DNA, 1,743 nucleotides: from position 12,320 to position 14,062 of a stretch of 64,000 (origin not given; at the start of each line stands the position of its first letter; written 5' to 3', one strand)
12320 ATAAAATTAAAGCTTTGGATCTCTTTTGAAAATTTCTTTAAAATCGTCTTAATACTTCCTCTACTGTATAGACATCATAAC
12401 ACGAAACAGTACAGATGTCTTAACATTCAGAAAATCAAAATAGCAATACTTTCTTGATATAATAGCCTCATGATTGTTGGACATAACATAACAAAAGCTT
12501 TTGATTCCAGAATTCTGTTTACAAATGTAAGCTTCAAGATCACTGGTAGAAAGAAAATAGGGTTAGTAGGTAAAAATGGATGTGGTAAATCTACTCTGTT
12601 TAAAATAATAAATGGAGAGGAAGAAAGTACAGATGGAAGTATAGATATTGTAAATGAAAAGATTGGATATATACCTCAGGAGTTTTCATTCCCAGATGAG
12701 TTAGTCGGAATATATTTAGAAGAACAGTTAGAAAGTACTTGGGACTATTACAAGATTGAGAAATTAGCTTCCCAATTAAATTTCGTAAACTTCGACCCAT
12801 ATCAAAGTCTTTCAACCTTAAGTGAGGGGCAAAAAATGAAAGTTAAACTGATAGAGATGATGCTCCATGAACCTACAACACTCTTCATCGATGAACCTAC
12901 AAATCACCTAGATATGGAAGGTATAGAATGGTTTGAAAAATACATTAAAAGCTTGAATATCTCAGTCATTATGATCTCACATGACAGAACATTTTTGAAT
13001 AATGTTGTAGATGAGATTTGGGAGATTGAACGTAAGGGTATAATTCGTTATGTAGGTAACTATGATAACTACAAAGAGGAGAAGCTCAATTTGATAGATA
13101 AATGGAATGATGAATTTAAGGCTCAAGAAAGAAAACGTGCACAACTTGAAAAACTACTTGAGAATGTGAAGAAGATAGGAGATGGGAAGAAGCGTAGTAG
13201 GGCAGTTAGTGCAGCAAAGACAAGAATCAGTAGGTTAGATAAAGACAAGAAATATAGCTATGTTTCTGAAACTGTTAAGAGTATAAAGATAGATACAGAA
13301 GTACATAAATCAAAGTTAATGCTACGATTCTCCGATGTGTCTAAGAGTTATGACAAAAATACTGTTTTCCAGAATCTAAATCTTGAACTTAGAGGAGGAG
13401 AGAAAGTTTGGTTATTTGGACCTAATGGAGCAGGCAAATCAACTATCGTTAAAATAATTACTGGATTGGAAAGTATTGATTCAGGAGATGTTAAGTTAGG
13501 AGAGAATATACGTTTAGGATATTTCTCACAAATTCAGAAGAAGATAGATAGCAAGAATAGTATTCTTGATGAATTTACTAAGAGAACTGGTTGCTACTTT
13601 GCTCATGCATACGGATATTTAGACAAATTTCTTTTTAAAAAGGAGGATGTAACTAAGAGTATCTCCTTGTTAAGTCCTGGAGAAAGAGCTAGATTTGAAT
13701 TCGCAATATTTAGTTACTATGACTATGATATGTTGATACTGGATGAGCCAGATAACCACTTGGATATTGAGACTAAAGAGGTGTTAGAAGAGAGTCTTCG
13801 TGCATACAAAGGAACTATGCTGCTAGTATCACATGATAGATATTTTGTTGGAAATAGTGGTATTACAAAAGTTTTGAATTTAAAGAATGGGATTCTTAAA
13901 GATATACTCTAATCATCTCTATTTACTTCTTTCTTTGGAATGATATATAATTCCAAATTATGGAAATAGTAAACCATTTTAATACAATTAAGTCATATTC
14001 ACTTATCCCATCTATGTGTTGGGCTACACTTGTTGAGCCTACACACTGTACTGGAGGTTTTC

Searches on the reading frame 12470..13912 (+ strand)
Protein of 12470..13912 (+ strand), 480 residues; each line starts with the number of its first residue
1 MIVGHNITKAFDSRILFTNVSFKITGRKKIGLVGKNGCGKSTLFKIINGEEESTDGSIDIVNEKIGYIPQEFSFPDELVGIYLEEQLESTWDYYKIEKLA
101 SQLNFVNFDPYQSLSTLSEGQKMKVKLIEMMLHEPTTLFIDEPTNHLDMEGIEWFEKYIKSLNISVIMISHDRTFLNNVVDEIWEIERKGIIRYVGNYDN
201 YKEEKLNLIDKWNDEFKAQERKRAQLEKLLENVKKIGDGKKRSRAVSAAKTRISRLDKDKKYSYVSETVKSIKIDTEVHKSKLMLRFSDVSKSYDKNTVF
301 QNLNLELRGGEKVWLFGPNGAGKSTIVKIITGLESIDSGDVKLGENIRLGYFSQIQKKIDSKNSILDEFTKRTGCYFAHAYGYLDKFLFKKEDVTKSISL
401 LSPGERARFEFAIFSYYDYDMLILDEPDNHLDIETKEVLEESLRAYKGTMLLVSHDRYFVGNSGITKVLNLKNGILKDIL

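Call 37: search_protein_families(library=ncbifam, proteins=[window:12470-13912:+], max_evalue=1e-10)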
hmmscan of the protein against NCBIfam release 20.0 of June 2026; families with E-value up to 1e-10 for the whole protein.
window:12470-13912:+ (480 aa): 167 families (the best 25 are shown)
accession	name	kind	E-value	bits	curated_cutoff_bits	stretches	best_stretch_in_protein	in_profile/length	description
NF000355.4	ribo_prot_ABC_F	equivalog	2.4e-122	409.3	380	1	2-462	3-491/499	ribosomal protection-like ABC-F family protein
NF008775.0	PRK11819.1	equivalog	1.6e-91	307.6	599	2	112-461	159-506/556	energy-dependent translational throttle protein EttA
TIGR03719.1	ABC_ABC_ChvD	subfamily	1.5e-90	304.4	806.75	2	95-461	142-504/552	energy-dependent translational throttle protein EttA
NF050005.1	ABC_ATPase_Uup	equivalog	1.5e-87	294.4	900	1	84-477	124-517/636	ATP-binding cassette ATPase Uup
NF011646.0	PRK15064.1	equivalog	2e-85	287.2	762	2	111-476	150-513/530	ABC-F family ATPase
NF000170.2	ABCF_Vga_all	exception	6.6e-85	285.6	725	2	239-474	227-456/521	Vga family ABC-F type ribosomal protection protein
NF000169.2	ABCF_Sal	exception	4.7e-81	273.1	725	1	99-460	113-491/542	Sal family ABC-F type ribosomal protection protein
NF008358.0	PRK11147.1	equivalog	7.1e-81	272.3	936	1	85-468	125-508/635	ABC transporter ATP-binding protein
NF043038.1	ABCF_CplR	exception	6e-75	253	780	2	235-473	235-471/544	ABC-F type ribosomal protection protein CplR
NF007921.0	PRK10636.1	equivalog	2.2e-70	237.7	917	1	99-460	132-490/638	ABC transporter ATP-binding protein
NF000167.2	ABCF_Lsa_all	exception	2.5e-69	234.6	750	2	5-250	7-244/492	Lsa family ABC-F type ribosomal protection protein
NF000514.1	ABCF_OptrA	exception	3.8e-68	230.4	1450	1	97-461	163-523/655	ABC-F type ribosomal protection protein OptrA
NF000168.2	ABCF_Msr_all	exception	5.1e-68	229.8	680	2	204-463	216-471/487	Msr family ABC-F type ribosomal protection protein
NF000171.1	ABCF_producer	exception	7.1e-67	226.1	800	2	111-474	158-537/541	TlrC/CarA/OleB/SrmB family ABC-F type ribosomal protection protein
NF000166.1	ABCF_CarA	exception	1.3e-54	185.3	1050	2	112-459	169-534/556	ABC-F type ribosomal protection protein Car(A)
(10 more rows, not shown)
